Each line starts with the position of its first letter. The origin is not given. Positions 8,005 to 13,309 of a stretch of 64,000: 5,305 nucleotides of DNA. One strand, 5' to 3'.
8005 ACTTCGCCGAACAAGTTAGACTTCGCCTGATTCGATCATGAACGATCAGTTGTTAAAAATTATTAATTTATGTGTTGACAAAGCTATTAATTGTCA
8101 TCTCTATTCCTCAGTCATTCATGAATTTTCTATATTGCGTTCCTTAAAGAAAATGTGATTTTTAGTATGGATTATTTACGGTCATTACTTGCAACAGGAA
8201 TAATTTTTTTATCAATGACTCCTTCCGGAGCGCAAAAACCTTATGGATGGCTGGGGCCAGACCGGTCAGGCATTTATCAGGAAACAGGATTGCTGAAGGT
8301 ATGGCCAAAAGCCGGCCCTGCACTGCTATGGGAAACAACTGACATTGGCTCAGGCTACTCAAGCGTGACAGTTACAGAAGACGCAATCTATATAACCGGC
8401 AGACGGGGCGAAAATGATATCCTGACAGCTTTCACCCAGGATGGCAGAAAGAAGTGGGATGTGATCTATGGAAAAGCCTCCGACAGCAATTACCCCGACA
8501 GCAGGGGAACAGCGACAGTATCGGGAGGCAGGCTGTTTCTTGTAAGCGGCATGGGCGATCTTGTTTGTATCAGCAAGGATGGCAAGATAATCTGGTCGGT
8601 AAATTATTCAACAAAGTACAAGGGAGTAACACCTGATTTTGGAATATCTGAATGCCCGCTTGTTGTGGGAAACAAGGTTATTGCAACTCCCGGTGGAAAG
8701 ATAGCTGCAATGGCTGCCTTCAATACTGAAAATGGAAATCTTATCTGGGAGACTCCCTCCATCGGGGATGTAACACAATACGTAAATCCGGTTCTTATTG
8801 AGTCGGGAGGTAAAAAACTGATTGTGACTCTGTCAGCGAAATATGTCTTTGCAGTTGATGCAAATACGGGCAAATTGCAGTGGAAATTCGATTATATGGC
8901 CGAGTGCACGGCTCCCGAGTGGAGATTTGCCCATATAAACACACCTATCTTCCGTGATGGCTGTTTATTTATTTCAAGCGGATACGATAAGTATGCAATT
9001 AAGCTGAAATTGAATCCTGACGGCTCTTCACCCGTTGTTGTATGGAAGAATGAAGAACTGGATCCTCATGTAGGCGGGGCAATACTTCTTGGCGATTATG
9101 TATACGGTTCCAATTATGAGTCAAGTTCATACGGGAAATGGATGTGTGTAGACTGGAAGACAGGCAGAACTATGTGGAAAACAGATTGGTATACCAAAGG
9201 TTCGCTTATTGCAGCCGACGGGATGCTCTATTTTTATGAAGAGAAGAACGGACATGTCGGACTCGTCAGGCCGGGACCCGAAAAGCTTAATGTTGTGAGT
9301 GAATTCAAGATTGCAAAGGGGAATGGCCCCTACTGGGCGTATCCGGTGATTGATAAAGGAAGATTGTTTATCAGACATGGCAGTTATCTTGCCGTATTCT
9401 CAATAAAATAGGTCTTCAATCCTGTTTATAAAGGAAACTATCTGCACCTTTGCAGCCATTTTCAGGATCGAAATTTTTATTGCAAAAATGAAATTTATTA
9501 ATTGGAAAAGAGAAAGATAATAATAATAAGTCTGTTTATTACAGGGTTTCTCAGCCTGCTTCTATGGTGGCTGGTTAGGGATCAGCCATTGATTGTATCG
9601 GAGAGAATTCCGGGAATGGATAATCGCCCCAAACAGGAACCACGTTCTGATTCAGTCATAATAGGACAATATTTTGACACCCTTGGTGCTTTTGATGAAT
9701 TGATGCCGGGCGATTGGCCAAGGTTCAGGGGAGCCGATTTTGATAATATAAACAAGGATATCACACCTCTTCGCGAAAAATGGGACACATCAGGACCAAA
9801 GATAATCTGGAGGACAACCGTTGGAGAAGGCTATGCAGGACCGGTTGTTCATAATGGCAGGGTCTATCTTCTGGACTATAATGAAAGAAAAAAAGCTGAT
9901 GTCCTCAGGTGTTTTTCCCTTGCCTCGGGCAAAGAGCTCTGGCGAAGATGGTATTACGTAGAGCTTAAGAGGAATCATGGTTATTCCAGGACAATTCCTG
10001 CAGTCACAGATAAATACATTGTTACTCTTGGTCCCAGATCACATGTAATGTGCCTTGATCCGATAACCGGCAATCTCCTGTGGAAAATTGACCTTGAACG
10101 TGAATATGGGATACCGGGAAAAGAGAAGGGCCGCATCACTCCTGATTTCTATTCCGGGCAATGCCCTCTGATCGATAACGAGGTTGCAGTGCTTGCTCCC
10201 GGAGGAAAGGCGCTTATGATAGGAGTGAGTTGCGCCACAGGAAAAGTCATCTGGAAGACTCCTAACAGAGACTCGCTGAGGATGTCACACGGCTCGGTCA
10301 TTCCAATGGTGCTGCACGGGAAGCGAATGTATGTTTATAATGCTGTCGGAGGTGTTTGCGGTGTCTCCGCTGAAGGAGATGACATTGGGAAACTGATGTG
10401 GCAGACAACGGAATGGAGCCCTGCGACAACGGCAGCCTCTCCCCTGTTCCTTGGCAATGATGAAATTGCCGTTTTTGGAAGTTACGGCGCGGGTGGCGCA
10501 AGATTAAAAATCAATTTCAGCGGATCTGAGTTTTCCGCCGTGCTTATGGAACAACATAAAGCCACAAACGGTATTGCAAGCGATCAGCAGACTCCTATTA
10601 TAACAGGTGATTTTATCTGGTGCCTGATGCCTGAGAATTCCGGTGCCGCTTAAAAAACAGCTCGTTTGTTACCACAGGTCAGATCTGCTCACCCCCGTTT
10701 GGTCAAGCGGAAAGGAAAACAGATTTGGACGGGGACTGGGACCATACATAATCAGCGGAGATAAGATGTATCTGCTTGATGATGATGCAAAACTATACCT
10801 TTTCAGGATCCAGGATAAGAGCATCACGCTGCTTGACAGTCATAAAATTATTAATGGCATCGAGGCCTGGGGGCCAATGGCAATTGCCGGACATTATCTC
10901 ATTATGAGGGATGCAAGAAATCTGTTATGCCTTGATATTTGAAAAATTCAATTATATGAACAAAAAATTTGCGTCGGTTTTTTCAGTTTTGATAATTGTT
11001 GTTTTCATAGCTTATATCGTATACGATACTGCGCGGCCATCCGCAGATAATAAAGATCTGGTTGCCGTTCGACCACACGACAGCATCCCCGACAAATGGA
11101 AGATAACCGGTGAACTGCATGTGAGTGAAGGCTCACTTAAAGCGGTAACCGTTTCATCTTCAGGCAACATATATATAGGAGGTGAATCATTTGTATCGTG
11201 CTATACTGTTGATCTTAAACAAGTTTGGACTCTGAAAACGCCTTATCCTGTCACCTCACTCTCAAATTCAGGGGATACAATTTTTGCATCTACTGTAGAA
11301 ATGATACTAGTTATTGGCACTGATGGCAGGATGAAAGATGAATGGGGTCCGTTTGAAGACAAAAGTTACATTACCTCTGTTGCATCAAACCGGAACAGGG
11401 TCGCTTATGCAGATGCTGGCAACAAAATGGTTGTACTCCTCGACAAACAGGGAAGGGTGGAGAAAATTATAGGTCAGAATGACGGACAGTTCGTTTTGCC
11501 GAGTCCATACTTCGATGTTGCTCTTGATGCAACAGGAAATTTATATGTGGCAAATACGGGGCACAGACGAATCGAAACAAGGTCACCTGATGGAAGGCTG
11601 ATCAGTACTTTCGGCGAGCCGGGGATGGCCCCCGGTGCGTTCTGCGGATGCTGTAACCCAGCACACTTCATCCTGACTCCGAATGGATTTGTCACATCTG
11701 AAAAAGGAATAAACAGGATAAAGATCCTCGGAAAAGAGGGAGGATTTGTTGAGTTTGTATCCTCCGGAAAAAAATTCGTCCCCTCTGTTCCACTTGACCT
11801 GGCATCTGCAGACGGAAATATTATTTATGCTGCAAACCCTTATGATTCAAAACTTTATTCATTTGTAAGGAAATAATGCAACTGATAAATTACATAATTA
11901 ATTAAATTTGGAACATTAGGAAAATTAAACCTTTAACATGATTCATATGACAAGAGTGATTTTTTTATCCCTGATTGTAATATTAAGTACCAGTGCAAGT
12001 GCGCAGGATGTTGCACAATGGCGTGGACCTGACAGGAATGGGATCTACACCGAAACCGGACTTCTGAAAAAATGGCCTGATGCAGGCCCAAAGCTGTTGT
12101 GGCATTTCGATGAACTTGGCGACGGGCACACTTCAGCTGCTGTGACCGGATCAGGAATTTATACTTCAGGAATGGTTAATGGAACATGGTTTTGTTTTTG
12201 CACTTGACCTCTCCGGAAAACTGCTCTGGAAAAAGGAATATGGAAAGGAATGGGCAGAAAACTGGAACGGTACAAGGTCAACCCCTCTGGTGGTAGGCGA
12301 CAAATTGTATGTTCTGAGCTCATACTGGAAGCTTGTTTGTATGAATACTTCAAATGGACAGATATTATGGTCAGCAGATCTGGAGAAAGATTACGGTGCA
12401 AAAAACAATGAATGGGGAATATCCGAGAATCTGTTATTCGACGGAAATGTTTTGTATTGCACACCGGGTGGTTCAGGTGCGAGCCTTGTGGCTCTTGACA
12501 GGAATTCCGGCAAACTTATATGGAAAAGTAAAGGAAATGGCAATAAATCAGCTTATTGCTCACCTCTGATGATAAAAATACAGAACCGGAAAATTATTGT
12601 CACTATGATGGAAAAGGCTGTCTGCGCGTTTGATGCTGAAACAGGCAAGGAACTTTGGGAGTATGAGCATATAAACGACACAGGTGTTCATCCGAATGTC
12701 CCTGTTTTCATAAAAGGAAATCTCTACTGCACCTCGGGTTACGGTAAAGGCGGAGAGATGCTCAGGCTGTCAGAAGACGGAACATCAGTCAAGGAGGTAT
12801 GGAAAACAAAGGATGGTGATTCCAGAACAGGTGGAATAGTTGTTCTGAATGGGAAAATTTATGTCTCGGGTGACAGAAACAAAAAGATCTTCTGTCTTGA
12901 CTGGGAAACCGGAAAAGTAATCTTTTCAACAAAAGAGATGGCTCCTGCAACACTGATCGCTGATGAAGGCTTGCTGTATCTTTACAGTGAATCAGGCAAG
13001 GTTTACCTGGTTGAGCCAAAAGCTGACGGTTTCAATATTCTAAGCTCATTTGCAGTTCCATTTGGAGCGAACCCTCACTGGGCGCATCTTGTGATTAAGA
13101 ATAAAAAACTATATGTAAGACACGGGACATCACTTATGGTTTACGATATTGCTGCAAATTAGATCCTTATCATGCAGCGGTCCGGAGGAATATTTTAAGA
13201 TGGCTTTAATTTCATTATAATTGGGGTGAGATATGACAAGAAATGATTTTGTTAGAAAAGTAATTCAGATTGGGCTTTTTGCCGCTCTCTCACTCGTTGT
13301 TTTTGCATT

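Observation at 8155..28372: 18.7 kb operon-like cluster interleaving six paralogous BamB/PQQ-like beta-propellers and an NHL propeller with a heme-free NAD(P)H-to-periplasm iron-sulfur chain and an ABC/FtsX exporter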

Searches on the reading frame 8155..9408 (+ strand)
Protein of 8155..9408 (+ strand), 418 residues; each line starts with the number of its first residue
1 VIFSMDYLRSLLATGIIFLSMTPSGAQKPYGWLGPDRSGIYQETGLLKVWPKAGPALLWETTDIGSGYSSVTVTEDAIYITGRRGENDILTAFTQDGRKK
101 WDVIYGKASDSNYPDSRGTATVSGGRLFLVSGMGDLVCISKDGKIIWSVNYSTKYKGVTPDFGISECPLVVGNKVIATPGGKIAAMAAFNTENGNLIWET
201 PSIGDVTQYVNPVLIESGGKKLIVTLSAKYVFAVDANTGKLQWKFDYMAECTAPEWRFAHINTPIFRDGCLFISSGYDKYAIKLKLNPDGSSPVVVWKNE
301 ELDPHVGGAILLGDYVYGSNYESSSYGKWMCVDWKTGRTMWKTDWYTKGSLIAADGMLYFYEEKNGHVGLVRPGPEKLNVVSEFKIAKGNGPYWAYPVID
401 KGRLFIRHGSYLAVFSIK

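Call 5: search_protein_families(library=pfam, proteins=[window:8155-9408:+], max_evalue=0.01)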
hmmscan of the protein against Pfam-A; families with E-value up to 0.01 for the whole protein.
window:8155-9408:+ (418 aa): 3 families
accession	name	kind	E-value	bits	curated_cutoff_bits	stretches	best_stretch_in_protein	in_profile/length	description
PF13360.13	PQQ_2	-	2.3e-28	99.9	27.6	2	88-343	3-233/233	Outer membrane protein assembly factor BamB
PF13570.13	Beta-prop_ACSF4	-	3e-07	30.6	133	1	184-344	29-172/329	Beta-alanine-activating enzyme, beta-propeller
PF01011.28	PQQ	-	9.8e-05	21.7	26.7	0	210-249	51-87/595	Glucose/ethanol/alcohol dehydrogenase, beta-propeller domain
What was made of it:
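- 8155..9411 (+): P1: secreted PQQ_2 / BamB-like eight-bladed propeller paralogue (418 aa). Variable accessory, present in 0-3 copies in related loci. Pfam PQQ_2 E 2e-28 (call 5).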

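Call 15: search_protein_families(library=ncbifam, proteins=[window:8155-9408:+], max_evalue=0.001)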
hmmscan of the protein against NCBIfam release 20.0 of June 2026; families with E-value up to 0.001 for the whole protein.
window:8155-9408:+ (418 aa): 5 families
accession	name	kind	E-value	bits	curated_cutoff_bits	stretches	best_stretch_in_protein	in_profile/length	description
TIGR03300.1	assembly_YfgL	equivalog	2.1e-14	53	285.2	2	98-247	41-173/377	outer membrane protein assembly factor BamB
TIGR04528.1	acido_non_PQQ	subfamily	1.8e-13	50.1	650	1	94-202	74-181/493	acido-empty-quinoprotein group A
NF008351.0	PRK11138.1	equivalog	3e-11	42.5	423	1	101-365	48-304/394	outer membrane protein assembly factor BamB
TIGR03075.1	PQQ_enz_alc_DH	subfamily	3.9e-10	39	480.05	1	69-211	63-208/530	PQQ-dependent dehydrogenase, methanol/ethanol family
NF053615.1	SerThrKinAfsKStmc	equivalog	0.00037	19.3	1300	0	47-250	542-735/809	protein serine/threonine kinase AfsK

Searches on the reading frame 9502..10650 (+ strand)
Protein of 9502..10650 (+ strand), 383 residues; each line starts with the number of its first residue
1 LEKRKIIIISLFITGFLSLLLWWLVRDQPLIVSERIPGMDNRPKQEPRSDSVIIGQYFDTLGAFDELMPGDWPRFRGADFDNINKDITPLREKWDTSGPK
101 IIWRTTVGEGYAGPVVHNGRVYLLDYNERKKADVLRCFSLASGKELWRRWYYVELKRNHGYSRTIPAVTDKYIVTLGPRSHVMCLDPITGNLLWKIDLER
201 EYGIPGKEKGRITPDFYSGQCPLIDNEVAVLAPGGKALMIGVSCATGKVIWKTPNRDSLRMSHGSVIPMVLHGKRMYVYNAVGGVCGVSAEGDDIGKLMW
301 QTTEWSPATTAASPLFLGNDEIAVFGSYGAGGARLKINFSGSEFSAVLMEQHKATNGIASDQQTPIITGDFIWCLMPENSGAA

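Call 5: search_protein_families(library=pfam, proteins=[window:9502-10650:+], max_evalue=0.01)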
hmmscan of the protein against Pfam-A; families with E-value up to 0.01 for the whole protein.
window:9502-10650:+ (383 aa): 3 families
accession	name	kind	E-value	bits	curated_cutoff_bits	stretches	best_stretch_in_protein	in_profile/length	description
PF13360.13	PQQ_2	-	2.6e-18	67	27.6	1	133-373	3-211/233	Outer membrane protein assembly factor BamB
PF01011.28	PQQ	-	0.0015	17.8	26.7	0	162-201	49-88/595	Glucose/ethanol/alcohol dehydrogenase, beta-propeller domain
PF13570.13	Beta-prop_ACSF4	-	0.0018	18.1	133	0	133-200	195-255/329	Beta-alanine-activating enzyme, beta-propeller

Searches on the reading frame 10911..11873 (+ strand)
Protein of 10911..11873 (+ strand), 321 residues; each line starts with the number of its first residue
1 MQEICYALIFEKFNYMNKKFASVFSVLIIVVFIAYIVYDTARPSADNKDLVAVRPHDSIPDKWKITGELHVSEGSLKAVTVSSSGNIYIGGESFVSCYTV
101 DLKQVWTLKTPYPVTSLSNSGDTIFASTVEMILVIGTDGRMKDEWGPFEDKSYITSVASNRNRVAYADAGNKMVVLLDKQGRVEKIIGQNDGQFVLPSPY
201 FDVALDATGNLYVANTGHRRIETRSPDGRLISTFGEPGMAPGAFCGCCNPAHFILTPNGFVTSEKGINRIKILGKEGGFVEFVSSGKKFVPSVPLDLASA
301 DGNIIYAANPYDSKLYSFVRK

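Call 5: search_protein_families(library=pfam, proteins=[window:10911-11873:+], max_evalue=0.01)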
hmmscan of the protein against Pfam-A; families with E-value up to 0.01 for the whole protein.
window:10911-11873:+ (321 aa): 1 family
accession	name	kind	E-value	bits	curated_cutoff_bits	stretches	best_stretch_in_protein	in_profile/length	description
PF01436.27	NHL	-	0.0055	17.1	20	0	202-221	6-25/28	NHL repeat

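Call 15: search_protein_families(library=ncbifam, proteins=[window:10956-11873:+], max_evalue=0.001)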
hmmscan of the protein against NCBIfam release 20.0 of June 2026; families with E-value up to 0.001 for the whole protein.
window:10956-11873:+ (306 aa): 1 family
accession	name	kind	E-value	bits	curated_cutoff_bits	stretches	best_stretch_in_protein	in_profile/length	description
NF035926.1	scyF_NHL_VPEP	equivalog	8.3e-09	35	350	1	109-300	80-270/376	scytonemin biosynthesis PEP-CTERM protein ScyF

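Call 24: search_solved_structures(query=window:10956-11873:+, max_evalue=1)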
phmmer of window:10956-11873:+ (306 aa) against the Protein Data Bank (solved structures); distinct sequences matched with E-value up to 1: 18.
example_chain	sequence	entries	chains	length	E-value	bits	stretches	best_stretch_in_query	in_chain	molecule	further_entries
6d69_A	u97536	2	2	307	1.4e-20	76.9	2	133-235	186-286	NHL Repeat Region of D. melanogaster Thin | Thin, isoform D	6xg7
8j72_A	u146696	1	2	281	6.7e-14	54.9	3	145-257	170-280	E3 ubiquitin-protein ligase TRIM71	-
7qrx_A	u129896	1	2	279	1.2e-13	54.1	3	152-256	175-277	E3 ubiquitin-protein ligase TRIM71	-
9jur_A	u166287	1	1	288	1.4e-13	53.9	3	152-256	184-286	E3 ubiquitin-protein ligase TRIM71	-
6fpt_A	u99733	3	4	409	3e-12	49.5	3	167-255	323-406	E3 ubiquitin-protein ligase TRIM71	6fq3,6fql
7qrw_A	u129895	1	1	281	1.3e-11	47.4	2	115-223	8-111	Isoform 4 of Tripartite motif-containing protein 3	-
7b96_A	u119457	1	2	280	2.4e-09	40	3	144-228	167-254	Isoform 2 of Tripartite motif-containing protein 2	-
7b2r_A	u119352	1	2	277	2.7e-09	39.8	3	144-228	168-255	Tripartite motif-containing protein 2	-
7qrv_A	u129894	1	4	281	2.9e-09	39.7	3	144-228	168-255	Tripartite motif-containing protein 2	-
9ifo_A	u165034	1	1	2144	8.1e-05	25.1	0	186-232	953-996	Teneurin-Like Protein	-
9pt5_A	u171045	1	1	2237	9.9e-05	24.8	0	186-232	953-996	Teneurin-like protein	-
4zlr_A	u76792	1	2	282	0.001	21.4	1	173-266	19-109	Brain tumor protein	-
5ex7_A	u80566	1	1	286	0.0011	21.4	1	173-266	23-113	Brain tumor protein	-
1q7f_A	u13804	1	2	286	0.0011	21.4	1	173-266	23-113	brain tumor CG10719-PA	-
1rwi_B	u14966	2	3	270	0.0026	20.2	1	63-207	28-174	Serine/threonine-protein kinase pknD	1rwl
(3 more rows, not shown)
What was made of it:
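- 10956..11876 (+): NHL six-bladed propeller, membrane-anchored (306 aa). Carries the invariant vicinal cysteine pair in F-C-G-C-C-N-P (about 11640-11660). PDB NHL domains match at E 1e-20 (call 24).
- Checked: A weak NHL match; PDB NHL domains match at E 1e-20 (call 24).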

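Call 62: predict_structure(protein=window:10956-11873:+)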
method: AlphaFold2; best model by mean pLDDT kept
length: 306 residues; sequences in the alignment: 1
mean_pLDDT: 39.2   pTM: 0.21
mean pLDDT of the five models: 39.2, 32.1, 31.9, 31.5, 30.7
residues with pLDDT >= 90: 0; 70-90: 17; 50-70: 9; < 50: 280
segments of 3 or more residues with pLDDT < 50: 27-306
pLDDT, mean of each block of 10 residues (from residue 1): 71 86 56 35 33 37 39 41 36 35 32 29 29 28 34 40 45 37 35 34 37 37 32 30 32 38 41 38 40 39 41
secondary structure, 60 per line:
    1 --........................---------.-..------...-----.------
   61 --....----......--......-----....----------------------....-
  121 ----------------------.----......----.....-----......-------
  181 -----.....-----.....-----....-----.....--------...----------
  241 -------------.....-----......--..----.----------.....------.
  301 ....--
elements in order: H3-26 E63-66 E71-76 E79-84 E90-93 E116-119 E148-153 E158-162 E168-173 E186-190 E196-200 E206-209 E215-219 E228-230 E254-258 E264-269 E289-293 E300-304
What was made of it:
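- Tried and rejected: AlphaFold2 of the NHL protein without an alignment failed (pLDDT 39, call 62), so the position of the Cys pair could not be modelled.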

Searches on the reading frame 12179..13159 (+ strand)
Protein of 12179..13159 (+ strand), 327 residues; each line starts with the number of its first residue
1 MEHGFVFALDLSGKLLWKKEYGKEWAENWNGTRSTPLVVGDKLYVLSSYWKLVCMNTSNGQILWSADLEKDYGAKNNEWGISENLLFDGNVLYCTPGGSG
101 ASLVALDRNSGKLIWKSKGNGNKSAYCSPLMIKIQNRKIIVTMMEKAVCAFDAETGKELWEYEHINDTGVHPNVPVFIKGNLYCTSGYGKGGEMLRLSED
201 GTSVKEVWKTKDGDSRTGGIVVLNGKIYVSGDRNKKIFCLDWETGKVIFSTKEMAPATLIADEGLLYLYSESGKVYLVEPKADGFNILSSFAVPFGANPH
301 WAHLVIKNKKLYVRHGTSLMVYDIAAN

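Call 5: search_protein_families(library=pfam, proteins=[window:12179-13159:+], max_evalue=0.01)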
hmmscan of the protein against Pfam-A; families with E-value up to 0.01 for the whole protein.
window:12179-13159:+ (327 aa): 6 families
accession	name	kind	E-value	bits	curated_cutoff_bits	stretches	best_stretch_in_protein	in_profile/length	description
PF13360.13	PQQ_2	-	2.1e-30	106.5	27.6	2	4-250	3-232/233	Outer membrane protein assembly factor BamB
PF13570.13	Beta-prop_ACSF4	-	2.5e-14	53.9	133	1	4-163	71-211/329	Beta-alanine-activating enzyme, beta-propeller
PF01011.28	PQQ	-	1e-12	48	26.7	2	27-74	44-91/595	Glucose/ethanol/alcohol dehydrogenase, beta-propeller domain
PF25293.1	Beta-prop_EMC1_N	-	2.2e-05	24.7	34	1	42-168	33-151/219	EMC1 N-terminal beta-propeller domain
PF12894.13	ANAPC4_WD40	-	0.00054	20.6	22.9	0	104-163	19-77/91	Anaphase-promoting complex subunit 4 WD40 domain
PF23727.1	Beta-prop_FAM234A_B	-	0.0058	15.6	26.4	0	51-131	53-131/467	FAM234A/B beta-propeller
